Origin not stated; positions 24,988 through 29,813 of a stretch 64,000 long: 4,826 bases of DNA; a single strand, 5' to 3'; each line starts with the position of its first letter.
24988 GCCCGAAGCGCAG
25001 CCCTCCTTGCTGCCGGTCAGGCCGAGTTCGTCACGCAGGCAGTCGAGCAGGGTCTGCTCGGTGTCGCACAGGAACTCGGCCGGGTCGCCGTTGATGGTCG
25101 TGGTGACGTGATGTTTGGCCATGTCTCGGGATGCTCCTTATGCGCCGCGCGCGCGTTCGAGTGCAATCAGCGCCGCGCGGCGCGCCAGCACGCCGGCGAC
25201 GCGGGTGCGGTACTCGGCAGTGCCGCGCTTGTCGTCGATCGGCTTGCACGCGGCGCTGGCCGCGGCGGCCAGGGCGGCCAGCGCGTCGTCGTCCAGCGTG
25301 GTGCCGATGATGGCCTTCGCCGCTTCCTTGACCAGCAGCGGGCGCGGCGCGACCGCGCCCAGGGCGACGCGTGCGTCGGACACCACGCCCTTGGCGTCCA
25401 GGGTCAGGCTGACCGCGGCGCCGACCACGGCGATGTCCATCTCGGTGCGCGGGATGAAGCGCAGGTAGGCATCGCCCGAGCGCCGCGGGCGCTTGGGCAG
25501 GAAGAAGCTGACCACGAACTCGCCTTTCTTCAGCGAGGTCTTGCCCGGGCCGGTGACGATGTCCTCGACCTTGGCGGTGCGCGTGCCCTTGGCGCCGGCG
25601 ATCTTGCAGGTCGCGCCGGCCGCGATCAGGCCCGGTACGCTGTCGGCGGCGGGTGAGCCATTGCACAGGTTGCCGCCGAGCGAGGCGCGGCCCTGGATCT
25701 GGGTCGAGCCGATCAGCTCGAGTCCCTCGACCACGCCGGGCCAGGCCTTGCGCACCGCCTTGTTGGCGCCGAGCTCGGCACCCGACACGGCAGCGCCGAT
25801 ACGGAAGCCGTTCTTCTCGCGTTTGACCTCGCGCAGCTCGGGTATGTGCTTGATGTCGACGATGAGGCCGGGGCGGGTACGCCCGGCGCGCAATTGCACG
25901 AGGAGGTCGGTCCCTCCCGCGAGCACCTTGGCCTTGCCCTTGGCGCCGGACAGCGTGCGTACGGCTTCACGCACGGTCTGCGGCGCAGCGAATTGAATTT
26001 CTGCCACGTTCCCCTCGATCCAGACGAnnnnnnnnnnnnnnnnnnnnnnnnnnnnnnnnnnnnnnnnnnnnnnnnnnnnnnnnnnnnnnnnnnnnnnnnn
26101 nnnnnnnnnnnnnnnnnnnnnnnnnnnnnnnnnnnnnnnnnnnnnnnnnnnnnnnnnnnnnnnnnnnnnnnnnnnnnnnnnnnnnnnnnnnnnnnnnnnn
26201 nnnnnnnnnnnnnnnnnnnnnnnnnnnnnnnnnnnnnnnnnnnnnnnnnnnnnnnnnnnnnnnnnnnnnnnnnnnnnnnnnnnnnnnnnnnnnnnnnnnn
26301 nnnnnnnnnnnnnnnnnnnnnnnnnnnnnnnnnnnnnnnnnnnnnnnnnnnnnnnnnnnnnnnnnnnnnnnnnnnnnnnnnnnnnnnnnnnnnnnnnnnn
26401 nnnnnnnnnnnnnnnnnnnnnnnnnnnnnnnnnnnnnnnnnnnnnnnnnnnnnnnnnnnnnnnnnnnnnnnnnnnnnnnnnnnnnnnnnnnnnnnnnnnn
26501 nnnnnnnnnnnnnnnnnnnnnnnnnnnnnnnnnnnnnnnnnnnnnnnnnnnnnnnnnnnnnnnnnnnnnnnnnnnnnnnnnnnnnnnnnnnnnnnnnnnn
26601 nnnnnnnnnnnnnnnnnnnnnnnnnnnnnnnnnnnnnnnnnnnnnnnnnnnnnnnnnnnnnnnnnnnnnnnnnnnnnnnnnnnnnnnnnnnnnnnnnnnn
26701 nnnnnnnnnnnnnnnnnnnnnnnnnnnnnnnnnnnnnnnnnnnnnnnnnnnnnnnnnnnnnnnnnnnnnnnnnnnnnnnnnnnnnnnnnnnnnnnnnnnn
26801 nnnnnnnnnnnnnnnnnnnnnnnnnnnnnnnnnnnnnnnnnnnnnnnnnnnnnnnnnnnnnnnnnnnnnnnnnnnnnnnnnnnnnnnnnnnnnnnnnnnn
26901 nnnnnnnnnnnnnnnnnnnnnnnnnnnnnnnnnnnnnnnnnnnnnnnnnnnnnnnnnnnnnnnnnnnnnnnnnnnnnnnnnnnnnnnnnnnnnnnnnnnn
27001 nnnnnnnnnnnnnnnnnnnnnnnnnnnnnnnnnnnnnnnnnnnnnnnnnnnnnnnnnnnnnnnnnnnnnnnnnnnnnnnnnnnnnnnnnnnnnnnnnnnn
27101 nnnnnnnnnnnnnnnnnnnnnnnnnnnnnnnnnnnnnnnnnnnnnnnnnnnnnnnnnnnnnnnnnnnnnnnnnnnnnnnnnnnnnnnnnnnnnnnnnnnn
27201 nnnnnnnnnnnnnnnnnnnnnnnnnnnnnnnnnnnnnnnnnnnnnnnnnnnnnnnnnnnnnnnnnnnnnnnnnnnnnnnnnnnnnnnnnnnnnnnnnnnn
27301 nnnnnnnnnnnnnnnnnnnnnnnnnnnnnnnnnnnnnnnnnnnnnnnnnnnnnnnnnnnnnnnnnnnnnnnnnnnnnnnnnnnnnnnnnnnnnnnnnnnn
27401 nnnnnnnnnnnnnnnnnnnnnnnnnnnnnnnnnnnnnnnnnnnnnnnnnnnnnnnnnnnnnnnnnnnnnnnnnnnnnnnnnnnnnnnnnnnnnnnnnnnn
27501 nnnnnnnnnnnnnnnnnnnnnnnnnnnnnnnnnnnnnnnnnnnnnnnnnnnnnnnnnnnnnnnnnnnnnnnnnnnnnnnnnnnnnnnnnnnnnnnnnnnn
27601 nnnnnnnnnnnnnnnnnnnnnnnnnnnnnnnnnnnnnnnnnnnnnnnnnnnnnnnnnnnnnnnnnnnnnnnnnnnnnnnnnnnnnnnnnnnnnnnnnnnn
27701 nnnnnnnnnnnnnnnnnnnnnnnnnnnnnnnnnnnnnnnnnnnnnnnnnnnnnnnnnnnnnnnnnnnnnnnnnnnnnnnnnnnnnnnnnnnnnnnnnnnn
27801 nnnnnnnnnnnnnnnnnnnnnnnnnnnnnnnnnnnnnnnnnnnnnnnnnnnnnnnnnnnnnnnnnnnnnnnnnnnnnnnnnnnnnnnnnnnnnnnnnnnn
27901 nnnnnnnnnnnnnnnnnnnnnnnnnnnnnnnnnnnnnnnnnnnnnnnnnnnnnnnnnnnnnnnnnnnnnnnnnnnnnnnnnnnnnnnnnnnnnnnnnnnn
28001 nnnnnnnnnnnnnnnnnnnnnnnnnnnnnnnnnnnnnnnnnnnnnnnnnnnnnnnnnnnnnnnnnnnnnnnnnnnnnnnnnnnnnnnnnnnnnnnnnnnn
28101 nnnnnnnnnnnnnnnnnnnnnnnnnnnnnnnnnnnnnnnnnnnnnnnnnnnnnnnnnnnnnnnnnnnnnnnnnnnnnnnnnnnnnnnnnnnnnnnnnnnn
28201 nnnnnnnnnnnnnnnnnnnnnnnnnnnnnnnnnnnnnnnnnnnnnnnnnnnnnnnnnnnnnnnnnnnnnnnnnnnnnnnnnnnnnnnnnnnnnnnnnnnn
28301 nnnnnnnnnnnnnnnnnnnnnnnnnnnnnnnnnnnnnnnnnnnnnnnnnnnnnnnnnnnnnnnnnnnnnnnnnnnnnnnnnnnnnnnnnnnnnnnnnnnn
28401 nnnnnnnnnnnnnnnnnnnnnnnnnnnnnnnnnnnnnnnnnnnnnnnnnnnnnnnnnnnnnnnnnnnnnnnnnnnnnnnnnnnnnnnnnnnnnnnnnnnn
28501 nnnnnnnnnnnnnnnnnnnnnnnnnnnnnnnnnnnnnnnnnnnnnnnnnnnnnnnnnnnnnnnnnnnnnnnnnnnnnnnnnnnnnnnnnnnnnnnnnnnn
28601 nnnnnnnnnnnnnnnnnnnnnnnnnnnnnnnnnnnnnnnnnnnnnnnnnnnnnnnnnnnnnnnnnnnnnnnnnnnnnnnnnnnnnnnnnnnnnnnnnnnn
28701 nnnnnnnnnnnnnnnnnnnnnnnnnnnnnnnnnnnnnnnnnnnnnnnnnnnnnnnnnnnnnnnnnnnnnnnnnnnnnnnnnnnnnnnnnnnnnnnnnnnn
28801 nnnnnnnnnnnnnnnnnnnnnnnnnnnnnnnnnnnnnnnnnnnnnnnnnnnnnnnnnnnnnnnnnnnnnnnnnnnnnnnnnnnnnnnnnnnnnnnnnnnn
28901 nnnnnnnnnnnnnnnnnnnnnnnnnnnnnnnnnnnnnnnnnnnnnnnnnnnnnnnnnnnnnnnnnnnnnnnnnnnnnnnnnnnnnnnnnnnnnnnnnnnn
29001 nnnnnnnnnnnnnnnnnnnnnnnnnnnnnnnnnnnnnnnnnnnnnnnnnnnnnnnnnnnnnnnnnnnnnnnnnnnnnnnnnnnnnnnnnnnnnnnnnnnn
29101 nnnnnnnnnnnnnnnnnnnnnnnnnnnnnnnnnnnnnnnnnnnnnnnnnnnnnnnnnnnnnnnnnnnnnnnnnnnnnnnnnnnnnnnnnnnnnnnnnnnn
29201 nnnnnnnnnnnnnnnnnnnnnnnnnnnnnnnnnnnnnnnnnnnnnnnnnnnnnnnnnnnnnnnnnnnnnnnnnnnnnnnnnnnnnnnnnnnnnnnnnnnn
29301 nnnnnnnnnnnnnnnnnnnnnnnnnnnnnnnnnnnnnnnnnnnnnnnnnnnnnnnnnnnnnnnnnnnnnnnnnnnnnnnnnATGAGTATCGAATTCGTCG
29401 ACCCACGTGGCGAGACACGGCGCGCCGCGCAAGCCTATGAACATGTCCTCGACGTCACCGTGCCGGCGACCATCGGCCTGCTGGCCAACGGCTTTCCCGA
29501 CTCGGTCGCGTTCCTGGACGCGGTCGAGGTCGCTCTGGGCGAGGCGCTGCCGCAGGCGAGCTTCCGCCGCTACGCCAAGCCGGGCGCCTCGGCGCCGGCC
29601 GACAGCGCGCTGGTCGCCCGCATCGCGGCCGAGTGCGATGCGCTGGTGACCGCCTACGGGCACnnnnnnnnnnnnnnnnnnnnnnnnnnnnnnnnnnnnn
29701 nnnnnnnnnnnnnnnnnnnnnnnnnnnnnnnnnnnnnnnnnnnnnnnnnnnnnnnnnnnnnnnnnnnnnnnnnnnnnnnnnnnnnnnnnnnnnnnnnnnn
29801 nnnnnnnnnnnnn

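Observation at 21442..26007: A coxMSL-type molybdenum hydroxylase operon carries a MoaD/ThiS-like GG-terminated protein and a membrane protein instead of the usual coxDEFG/xdhC accessories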

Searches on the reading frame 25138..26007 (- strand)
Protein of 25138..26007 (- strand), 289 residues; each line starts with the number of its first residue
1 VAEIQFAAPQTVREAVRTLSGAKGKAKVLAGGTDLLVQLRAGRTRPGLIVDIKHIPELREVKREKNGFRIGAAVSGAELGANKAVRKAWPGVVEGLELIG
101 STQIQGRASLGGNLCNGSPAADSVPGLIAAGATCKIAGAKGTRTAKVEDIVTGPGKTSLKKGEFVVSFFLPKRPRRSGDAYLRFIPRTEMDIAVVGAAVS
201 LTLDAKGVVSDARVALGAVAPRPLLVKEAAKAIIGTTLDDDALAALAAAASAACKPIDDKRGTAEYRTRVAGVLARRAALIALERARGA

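Call 3: search_protein_families(library=pfam, proteins=[window:25138-26007:-], max_evalue=0.01)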
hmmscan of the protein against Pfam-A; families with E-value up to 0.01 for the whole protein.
window:25138-26007:- (289 aa): 3 families
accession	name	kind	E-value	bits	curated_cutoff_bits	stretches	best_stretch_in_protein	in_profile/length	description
PF00941.27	FAD_binding_5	-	1.5e-43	149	27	1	3-172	2-169/170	FAD binding domain in molybdopterin dehydrogenase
PF03450.22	CO_deh_flav_C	-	1.8e-25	89.4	25.5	1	181-280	2-100/102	CO dehydrogenase flavoprotein C-terminal domain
PF01565.28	FAD_binding_4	-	0.0017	18.5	26.4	1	7-92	8-90/139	FAD binding domain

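Call 4: search_protein_families(library=ncbifam, proteins=[window:25138-26007:-], max_evalue=0.01)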
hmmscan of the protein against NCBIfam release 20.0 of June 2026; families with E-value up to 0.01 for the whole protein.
window:25138-26007:- (289 aa): 8 families
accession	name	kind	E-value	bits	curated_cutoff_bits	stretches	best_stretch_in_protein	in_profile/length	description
NF043083.1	XdhB_XDHase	equivalog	3.2e-60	203.7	310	1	6-287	7-288/289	xanthine dehydrogenase subunit XdhB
NF007427.0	PRK09971.1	equivalog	2.6e-58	197.6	287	1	6-288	7-289/292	xanthine dehydrogenase FAD-binding subunit XdhB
TIGR02963.1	xanthine_xdhA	equivalog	2e-50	171.8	467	1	5-277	194-463/468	xanthine dehydrogenase small subunit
NF041019.1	glyceraldDH_beta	equivalog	3.3e-50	170.9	350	1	3-278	5-276/280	glyceraldehyde dehydrogenase subunit beta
TIGR03195.1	4hydrxCoA_B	equivalog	1.2e-34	119.9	404.55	2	3-116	4-116/321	4-hydroxybenzoyl-CoA reductase subunit beta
TIGR03199.1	pucC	equivalog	3.4e-16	59.3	306.05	1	9-271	1-258/264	xanthine dehydrogenase subunit C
TIGR03312.1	Se_sel_red_FAD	hypoth_equivalog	1.6e-14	53.7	241.5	1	5-275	3-243/257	molybdopterin-dependent oxidoreductase FAD-binding subunit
TIGR02969.1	mam_aldehyde_ox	subfamily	3.5e-06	24.7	1912.3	1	89-244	330-487/1330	aldehyde oxidase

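Call 41: search_solved_structures(query=window:25138-26007:-, max_evalue=1e-10, show_alignments=0)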
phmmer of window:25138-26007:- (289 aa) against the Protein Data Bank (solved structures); distinct sequences matched with E-value up to 1e-10: 25.
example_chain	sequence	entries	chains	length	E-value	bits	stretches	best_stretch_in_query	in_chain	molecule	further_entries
1ffu_C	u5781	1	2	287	4.9e-38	134.3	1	4-282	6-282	CUTM, FLAVOPROTEIN OF CARBON MONOXIDE DEHYDROGENASE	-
1ffv_C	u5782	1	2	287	5.7e-38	134.1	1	4-282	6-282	CUTM, FLAVOPROTEIN OF CARBON MONOXIDE DEHYDROGENASE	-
1zxi_C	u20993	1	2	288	2e-34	122.5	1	5-286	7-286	Carbon monoxide dehydrogenase medium chain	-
7dqx_E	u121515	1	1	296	2.2e-34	122.3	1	6-287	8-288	6-hydroxypseudooxynicotine dehydrogenase complex subunit alpha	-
7dqx_B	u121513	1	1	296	2.2e-34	122.3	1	6-287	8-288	6-hydroxypseudooxynicotine dehydrogenase complex subunit alpha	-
1n5w_C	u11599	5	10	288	3.4e-34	121.7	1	5-286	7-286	Carbon monoxide dehydrogenase medium chain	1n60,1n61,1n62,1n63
8uem_B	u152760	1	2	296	2.4e-31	112.4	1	10-288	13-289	Carbon monoxide dehydrogenase medium chain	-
3hrd_C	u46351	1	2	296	1.2e-28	103.5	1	2-245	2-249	Nicotinate dehydrogenase FAD-subunit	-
4zoh_B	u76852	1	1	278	5.4e-28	101.4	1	6-285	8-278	Putative oxidoreductase FAD-binding subunit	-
1jro_A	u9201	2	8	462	1.3e-26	96.9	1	22-277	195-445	xanthine dehydrogenase, chain A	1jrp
2w3r_A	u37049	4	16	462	1.3e-26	96.9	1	22-277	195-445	XANTHINE DEHYDROGENASE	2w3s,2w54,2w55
1t3q_C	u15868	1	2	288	1.8e-24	89.8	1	5-285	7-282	quinoline 2-oxidoreductase medium subunit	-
1rm6_B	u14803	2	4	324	1.3e-19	73.9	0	7-117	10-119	4-hydroxybenzoyl-CoA reductase beta subunit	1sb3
5y6q_B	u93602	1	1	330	1.1e-14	57.7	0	114-255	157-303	Aldehyde oxidase medium subunit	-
2e3t_A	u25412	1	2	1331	2.3e-11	46.8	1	16-267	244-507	Xanthine dehydrogenase/oxidase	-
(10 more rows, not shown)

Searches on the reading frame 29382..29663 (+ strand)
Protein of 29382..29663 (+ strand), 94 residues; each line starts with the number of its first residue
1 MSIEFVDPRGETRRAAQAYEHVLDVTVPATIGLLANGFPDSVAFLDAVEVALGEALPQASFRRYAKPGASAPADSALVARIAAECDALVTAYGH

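Call 49: search_protein_families(library=ncbifam, proteins=[window:29382-29663:+], max_evalue=0.001)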
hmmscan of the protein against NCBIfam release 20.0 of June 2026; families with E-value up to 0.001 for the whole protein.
window:29382-29663:+ (94 aa): 1 family
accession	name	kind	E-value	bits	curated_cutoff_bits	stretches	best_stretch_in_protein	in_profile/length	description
NF041046.1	UGSC_fam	equivalog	3e-08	33.8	125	1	30-93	4-67/147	UGSC family (seleno)protein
